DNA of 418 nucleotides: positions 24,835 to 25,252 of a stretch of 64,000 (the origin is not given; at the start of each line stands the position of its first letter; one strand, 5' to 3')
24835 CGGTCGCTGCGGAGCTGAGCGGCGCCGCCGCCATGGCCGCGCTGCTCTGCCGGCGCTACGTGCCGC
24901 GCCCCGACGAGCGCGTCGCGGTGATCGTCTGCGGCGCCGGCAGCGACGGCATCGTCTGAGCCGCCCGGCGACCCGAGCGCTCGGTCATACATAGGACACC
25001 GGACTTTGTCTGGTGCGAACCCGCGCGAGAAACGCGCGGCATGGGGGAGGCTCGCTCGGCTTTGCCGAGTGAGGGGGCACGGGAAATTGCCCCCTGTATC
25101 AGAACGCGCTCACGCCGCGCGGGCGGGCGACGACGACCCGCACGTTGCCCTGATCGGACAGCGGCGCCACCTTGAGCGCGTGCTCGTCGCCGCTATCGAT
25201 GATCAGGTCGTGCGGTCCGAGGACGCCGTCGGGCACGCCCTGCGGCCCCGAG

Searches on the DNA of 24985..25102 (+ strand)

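Call 37: build_rna_model(alignment_id=A2, structure=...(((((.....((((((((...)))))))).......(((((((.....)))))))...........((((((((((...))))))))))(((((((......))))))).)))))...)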
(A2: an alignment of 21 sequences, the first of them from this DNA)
Model R1 built from alignment A2 (21 sequences, 121 columns); structure: as given.
model positions 120; base pairs 37; branch points 3; effective number of sequences 1.19; information 0.59 bits per position. Calibrated on 0.2 Mb of random sequence (short: E-values are rough).
structure used (alignment columns):
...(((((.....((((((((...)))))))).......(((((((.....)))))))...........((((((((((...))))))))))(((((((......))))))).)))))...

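Call 38: search_with_rna_model(model_id=R1, source=window, max_evalue=10)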
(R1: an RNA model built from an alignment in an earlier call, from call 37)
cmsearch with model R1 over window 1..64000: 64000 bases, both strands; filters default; matches with E-value up to 10: 6.
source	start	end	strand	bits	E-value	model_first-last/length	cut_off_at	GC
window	46631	46750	-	134.3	8.7e-39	1-120/120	no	0.64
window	24985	25102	+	125.9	3.3e-36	1-120/120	no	0.63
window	51898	52015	+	121.7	6.1e-35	1-120/120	no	0.67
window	10208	10254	-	45.7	7.5e-12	65-111/120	no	0.74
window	23040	23059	-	7.8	2.4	38-57/120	no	0.85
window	11044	11113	-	7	4.3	1-120/120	no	0.73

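Call 39: search_with_rna_model(model_id=R1, sources=[L001, L002, L003, L004, L005, L006, L007, L008, L009, L010, L011, L012, L013, L014, L015, L016, L017, L018, L019, L020, L021, L022, L023, L024, L025, L026, L027, L028, L029, L030, L031, L032, L033, L034, L035, L036, L037, L038, L039, L040, L041, L042, L043, L044, L045, L046, L047, L048, L049, L050, L051, L052, L053, L054, L055, L056, L057, L058, L059, L060, L061, L062, L063, L064, L065, L066], max_evalue=1)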
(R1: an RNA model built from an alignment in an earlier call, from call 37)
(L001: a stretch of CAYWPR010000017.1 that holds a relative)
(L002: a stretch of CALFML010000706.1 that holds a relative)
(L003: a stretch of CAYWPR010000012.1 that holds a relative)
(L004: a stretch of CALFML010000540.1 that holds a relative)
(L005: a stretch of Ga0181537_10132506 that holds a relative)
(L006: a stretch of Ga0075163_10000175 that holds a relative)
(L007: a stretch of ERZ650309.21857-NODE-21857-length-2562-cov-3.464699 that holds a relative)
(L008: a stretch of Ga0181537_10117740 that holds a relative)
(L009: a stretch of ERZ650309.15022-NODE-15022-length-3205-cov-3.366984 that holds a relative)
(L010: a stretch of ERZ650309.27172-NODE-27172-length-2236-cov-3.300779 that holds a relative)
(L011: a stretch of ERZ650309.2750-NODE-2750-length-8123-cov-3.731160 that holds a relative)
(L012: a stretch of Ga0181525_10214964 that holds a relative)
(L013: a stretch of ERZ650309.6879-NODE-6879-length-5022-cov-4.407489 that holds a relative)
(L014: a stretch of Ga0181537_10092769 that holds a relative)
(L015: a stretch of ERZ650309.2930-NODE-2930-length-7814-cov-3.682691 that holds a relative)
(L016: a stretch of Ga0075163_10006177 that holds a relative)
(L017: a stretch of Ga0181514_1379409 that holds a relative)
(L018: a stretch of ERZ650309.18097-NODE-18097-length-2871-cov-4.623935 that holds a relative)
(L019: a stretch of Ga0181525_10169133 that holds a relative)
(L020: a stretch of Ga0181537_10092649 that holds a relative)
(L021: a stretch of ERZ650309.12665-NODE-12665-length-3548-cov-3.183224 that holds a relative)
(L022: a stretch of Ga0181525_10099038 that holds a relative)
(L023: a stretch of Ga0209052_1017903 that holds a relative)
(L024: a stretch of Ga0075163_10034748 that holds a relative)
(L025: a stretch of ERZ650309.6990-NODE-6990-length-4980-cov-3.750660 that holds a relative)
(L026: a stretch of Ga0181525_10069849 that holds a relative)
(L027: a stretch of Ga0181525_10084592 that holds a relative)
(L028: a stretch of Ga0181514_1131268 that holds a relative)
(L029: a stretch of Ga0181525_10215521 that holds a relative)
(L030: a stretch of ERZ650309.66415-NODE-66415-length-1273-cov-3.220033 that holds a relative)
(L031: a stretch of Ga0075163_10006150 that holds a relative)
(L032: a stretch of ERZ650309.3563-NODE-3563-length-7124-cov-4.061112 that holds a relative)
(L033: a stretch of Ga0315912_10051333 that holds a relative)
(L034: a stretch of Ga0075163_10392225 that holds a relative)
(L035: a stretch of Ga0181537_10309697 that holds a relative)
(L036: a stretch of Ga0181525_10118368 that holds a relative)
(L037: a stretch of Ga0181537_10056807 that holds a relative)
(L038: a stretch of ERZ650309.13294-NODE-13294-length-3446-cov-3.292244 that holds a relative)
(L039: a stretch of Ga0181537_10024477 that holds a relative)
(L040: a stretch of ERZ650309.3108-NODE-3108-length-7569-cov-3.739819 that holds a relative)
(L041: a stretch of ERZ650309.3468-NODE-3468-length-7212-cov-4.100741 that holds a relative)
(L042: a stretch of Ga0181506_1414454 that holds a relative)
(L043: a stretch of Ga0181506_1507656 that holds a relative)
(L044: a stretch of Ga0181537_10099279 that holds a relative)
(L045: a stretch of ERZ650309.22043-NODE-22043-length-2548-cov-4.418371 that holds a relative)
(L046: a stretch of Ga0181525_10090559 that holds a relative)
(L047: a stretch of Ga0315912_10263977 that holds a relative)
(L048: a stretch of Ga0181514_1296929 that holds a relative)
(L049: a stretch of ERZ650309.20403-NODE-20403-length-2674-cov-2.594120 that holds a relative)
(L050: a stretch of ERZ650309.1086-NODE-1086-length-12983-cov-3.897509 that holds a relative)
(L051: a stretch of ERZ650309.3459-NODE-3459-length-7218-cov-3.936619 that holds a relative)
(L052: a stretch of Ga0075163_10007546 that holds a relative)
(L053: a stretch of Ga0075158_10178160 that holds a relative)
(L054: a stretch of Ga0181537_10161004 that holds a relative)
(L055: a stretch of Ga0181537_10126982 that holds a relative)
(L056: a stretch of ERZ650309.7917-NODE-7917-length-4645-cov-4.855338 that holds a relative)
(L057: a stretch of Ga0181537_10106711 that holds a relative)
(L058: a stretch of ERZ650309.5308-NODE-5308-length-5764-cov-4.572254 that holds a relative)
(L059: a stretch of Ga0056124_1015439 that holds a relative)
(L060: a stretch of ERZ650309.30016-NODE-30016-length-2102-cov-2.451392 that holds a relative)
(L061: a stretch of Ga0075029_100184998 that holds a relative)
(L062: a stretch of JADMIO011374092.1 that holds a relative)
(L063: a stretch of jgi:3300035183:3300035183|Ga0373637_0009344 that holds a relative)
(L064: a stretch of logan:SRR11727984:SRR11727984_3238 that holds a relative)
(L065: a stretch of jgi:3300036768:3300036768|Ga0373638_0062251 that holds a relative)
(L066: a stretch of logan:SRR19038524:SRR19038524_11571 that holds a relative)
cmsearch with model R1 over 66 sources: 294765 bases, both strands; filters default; matches with E-value up to 1: 76.
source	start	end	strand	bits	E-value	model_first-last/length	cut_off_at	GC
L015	3940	4059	+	135.9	1.3e-38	1-120/120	no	0.68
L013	1030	1149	+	129.4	1.2e-36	1-120/120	no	0.68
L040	129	248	-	128.4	2.5e-36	1-120/120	no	0.63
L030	389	508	-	127.7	4.2e-36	1-120/120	no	0.68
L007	1742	1860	+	126.2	1.2e-35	1-120/120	no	0.7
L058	4405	4523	+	120.8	5.3e-34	1-120/120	no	0.61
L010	503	620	+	119.5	1.3e-33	1-120/120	no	0.7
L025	2832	2950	-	117.5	5.4e-33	1-120/120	no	0.69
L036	355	474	-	117.2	6.3e-33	1-120/120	no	0.61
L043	1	120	-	116.7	9.1e-33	1-120/120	no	0.64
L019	311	430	+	115.6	1.9e-32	1-120/120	no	0.62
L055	227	346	-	115.6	1.9e-32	1-120/120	no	0.62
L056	564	679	-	114.4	4.6e-32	1-120/120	no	0.67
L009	2260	2379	+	113.9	6.7e-32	1-120/120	no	0.64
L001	4548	4666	-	108.6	2.7e-30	1-120/120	no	0.58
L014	1528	1647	-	106.3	1.4e-29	1-120/120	no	0.62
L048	1053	1172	-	106.3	1.4e-29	1-120/120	no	0.62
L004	3168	3276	+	105.4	2.4e-29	1-109/120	3'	0.64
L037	364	478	+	101.1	5e-28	1-120/120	no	0.68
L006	1595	1706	-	95.4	2.7e-26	1-120/120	no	0.67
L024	6212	6310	+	95.2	3e-26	1-112/120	3'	0.66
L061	153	268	-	94.9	3.7e-26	1-120/120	no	0.69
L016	12363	12481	-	94.6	4.7e-26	1-120/120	no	0.62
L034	1430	1529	-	94.4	5.3e-26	1-120/120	no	0.62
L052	9751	9870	-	92.2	2.6e-25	1-120/120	no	0.65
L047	356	469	+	91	5.8e-25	1-120/120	no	0.62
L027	1682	1763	-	90.7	7.5e-25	39-120/120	5'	0.72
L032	644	778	+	89.4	1.9e-24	1-120/120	no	0.64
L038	2375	2477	-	89.1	2.2e-24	1-120/120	no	0.68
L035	489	605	-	88.9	2.6e-24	1-120/120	no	0.6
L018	2423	2562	+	87.6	6.4e-24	1-120/120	no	0.7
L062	11671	11791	+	86.4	1.5e-23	1-120/120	no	0.63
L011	3061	3196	+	85.3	3.1e-23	1-120/120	no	0.68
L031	8219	8338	-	85.3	3.1e-23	1-120/120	no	0.67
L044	1126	1242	-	84.6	5e-23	1-120/120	no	0.64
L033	297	415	+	84.4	6.1e-23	1-120/120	no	0.62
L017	1131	1223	+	83.5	1.1e-22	1-120/120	no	0.68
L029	486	627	+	83.3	1.3e-22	1-120/120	no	0.65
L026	1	72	+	82.6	2.1e-22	49-120/120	5'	0.67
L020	1015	1109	-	80.9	6.8e-22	1-120/120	no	0.66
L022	1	114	-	79.7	1.6e-21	1-117/120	3'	0.61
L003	7873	7974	+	78.6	3.6e-21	1-120/120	no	0.63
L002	1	66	+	76.7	1.3e-20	55-120/120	5'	0.73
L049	2611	2674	-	74.9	4.5e-20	57-120/120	5'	0.67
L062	13396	13522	+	74.2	7.7e-20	1-120/120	no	0.59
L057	1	66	+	73.9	9e-20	55-120/120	5'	0.73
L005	188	304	+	72.2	3.1e-19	1-120/120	no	0.62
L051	2105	2229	-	70.7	8.4e-19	1-120/120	no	0.65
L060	2039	2102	-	69.5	2e-18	57-120/120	5'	0.7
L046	198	327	+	68.8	3.4e-18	1-120/120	no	0.61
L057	1705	1798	+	64.3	7.4e-17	1-120/120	no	0.64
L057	854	966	+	62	3.7e-16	1-120/120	no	0.64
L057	75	128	+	61.2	6.9e-16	58-111/120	no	0.78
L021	1378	1489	-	58.8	3.7e-15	1-120/120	no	0.63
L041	1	63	+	54.4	8e-14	58-120/120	5'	0.65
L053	774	870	+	52.3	3.4e-13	1-120/120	no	0.74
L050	10935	11031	+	50.2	1.5e-12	1-120/120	no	0.72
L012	915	1049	-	49.7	2.1e-12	22-120/120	5'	0.66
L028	497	597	-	38.6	4.8e-09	1-120/120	no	0.69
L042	134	234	-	38.6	4.8e-09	1-120/120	no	0.69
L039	1435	1538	-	30.4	1.5e-06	1-120/120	no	0.64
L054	69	163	+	29.1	3.7e-06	1-120/120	no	0.66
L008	705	817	+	27.9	8.7e-06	1-120/120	no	0.65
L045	2228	2324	-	23.2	0.00023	1-120/120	no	0.72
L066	8195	8300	+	20.4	0.0017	1-120/120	no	0.68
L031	8414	8478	-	19.4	0.0033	1-120/120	no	0.69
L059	1803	1848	+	16.5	0.026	69-111/120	no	0.67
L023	679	698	-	16.1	0.035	92-111/120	no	0.7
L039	2937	3030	+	15.9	0.039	1-120/120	no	0.6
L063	2867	2946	-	15.1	0.066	1-120/120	no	0.81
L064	2401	2480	-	15.1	0.066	1-120/120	no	0.81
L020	1044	1066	+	14.4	0.11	69-91/120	no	0.78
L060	1961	2077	+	12.9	0.31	1-120/120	no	0.71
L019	310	429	-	12.6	0.4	1-120/120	no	0.62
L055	228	347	+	12.6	0.4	1-120/120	no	0.62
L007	1809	1831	-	12.2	0.53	69-91/120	no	0.74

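Call 52: search_with_rna_model(model_id=R1, sources=[window, L001, L003, L005, L006, L007, L009, L010, L011, L013, L014, L015, L016, L017, L018, L019, L020, L021, L022, L024, L025, L027, L029, L030, L031, L032, L033, L034, L035, L036, L037, L038, L040, L043, L044, L046, L047, L050, L051, L052, L053, L056, L057, L058, L061, L062], max_evalue=1e-10, make_alignment=true)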
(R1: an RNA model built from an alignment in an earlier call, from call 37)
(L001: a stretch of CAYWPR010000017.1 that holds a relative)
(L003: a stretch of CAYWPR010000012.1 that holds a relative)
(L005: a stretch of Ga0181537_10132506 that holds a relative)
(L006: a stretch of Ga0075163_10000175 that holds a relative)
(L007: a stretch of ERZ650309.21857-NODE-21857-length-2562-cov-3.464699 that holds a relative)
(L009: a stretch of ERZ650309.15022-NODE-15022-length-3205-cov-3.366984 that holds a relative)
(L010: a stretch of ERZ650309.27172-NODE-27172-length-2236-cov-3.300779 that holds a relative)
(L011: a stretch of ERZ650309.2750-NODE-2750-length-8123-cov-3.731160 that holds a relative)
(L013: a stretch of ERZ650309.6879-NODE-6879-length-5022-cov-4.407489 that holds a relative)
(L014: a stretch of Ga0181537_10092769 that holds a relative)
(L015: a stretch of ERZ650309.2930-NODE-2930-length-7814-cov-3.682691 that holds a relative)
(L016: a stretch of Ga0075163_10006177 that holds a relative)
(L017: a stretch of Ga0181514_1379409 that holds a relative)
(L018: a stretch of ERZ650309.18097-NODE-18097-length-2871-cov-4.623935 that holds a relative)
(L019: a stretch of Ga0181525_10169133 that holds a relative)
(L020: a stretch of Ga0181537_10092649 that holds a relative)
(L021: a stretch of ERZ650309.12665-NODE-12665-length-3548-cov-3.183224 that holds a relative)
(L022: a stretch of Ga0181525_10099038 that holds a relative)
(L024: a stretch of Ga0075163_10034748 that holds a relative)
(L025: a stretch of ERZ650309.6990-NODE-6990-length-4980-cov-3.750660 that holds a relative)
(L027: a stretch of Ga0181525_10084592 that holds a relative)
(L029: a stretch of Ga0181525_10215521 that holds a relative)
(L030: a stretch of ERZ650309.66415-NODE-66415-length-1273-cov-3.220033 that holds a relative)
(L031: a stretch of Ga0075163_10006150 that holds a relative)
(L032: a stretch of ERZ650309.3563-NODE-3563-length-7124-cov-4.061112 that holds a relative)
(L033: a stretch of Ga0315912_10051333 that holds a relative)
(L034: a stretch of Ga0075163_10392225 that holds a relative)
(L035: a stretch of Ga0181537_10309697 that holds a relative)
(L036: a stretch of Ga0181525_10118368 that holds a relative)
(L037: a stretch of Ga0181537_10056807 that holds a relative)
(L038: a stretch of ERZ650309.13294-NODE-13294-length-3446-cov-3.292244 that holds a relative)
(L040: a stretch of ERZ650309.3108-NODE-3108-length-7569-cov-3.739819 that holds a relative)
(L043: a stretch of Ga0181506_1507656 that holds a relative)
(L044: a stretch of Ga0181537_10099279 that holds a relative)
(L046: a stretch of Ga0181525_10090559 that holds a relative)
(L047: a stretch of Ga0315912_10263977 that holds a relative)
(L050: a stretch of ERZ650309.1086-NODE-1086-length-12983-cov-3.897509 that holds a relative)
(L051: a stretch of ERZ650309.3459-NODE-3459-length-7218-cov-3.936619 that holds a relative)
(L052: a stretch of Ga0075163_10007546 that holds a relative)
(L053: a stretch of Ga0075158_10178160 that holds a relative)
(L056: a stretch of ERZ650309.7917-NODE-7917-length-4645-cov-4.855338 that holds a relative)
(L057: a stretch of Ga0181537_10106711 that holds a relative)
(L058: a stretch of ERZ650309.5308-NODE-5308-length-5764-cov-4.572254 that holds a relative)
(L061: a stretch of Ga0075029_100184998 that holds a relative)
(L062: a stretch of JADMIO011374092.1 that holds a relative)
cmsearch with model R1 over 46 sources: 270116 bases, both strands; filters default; matches with E-value up to 1e-10: 53.
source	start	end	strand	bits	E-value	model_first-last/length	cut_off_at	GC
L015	3940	4059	+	135.9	1.2e-38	1-120/120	no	0.68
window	46631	46750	-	134.3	3.7e-38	1-120/120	no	0.64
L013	1030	1149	+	129.4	1.1e-36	1-120/120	no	0.68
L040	129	248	-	128.4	2.3e-36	1-120/120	no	0.63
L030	389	508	-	127.7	3.8e-36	1-120/120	no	0.68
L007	1742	1860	+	126.2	1.1e-35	1-120/120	no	0.7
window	24985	25102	+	125.9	1.4e-35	1-120/120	no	0.63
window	51898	52015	+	121.7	2.6e-34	1-120/120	no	0.67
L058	4405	4523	+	120.8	4.8e-34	1-120/120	no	0.61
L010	503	620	+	119.5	1.2e-33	1-120/120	no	0.7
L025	2832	2950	-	117.5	4.9e-33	1-120/120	no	0.69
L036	355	474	-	117.2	5.8e-33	1-120/120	no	0.61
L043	1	120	-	116.7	8.3e-33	1-120/120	no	0.64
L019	311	430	+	115.6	1.8e-32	1-120/120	no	0.62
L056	564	679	-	114.4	4.2e-32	1-120/120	no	0.67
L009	2260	2379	+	113.9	6.2e-32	1-120/120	no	0.64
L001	4548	4666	-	108.6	2.4e-30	1-120/120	no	0.58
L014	1528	1647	-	106.3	1.2e-29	1-120/120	no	0.62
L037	364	478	+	101.1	4.6e-28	1-120/120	no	0.68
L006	1595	1706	-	95.4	2.4e-26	1-120/120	no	0.67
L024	6212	6310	+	95.2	2.8e-26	1-112/120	3'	0.66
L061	153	268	-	94.9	3.4e-26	1-120/120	no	0.69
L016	12363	12481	-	94.6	4.3e-26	1-120/120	no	0.62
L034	1430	1529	-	94.4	4.9e-26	1-120/120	no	0.62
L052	9751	9870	-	92.2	2.4e-25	1-120/120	no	0.65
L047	356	469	+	91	5.3e-25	1-120/120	no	0.62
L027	1682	1763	-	90.7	6.8e-25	39-120/120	5'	0.72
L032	644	778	+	89.4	1.7e-24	1-120/120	no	0.64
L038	2375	2477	-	89.1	2e-24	1-120/120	no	0.68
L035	489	605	-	88.9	2.4e-24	1-120/120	no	0.6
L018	2423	2562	+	87.6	5.8e-24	1-120/120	no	0.7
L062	11671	11791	+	86.4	1.4e-23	1-120/120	no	0.63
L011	3061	3196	+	85.3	2.8e-23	1-120/120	no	0.68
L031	8219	8338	-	85.3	2.8e-23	1-120/120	no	0.67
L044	1126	1242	-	84.6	4.6e-23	1-120/120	no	0.64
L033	297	415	+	84.4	5.6e-23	1-120/120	no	0.62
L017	1131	1223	+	83.5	1e-22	1-120/120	no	0.68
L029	486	627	+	83.3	1.2e-22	1-120/120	no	0.65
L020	1015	1109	-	80.9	6.3e-22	1-120/120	no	0.66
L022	1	114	-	79.7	1.5e-21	1-117/120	3'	0.61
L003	7873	7974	+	78.6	3.3e-21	1-120/120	no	0.63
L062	13396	13522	+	74.2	7e-20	1-120/120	no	0.59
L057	1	66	+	73.9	8.2e-20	55-120/120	5'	0.73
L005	188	304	+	72.2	2.8e-19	1-120/120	no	0.62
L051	2105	2229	-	70.7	7.7e-19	1-120/120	no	0.65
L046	198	327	+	68.8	3.1e-18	1-120/120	no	0.61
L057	1705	1798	+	64.3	6.8e-17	1-120/120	no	0.64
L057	854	966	+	62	3.4e-16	1-120/120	no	0.64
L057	75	128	+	61.2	6.3e-16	58-111/120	no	0.78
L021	1378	1489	-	58.8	3.4e-15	1-120/120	no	0.63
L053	774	870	+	52.3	3.1e-13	1-120/120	no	0.74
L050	10935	11031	+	50.2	1.3e-12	1-120/120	no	0.72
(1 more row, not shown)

Alignment A3: 53 matches aligned to the model, 212 columns, each read 5' to 3' on its own strand. Consensus structure (alignment columns), stored with it:
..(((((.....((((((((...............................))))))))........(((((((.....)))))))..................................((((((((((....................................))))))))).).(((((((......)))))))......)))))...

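Call 67: search_with_rna_model(model_id=R1, sources=[L067, L068, L069, L070, L071, L072, L073], max_evalue=1)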
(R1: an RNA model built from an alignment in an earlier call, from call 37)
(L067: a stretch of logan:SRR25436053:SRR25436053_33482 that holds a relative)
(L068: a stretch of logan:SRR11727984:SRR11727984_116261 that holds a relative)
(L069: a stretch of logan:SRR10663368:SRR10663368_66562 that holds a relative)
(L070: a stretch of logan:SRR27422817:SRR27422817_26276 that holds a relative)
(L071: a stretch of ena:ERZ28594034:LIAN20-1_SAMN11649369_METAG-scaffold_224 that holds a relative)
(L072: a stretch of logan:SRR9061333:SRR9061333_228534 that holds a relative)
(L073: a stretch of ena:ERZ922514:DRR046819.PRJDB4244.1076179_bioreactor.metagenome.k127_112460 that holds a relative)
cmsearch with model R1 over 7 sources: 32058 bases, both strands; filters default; matches with E-value up to 1: 2.
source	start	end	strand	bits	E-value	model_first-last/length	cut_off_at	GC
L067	3026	3135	+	54.2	9.7e-15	1-120/120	no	0.74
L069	2332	2471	+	11.6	0.083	1-120/120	no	0.66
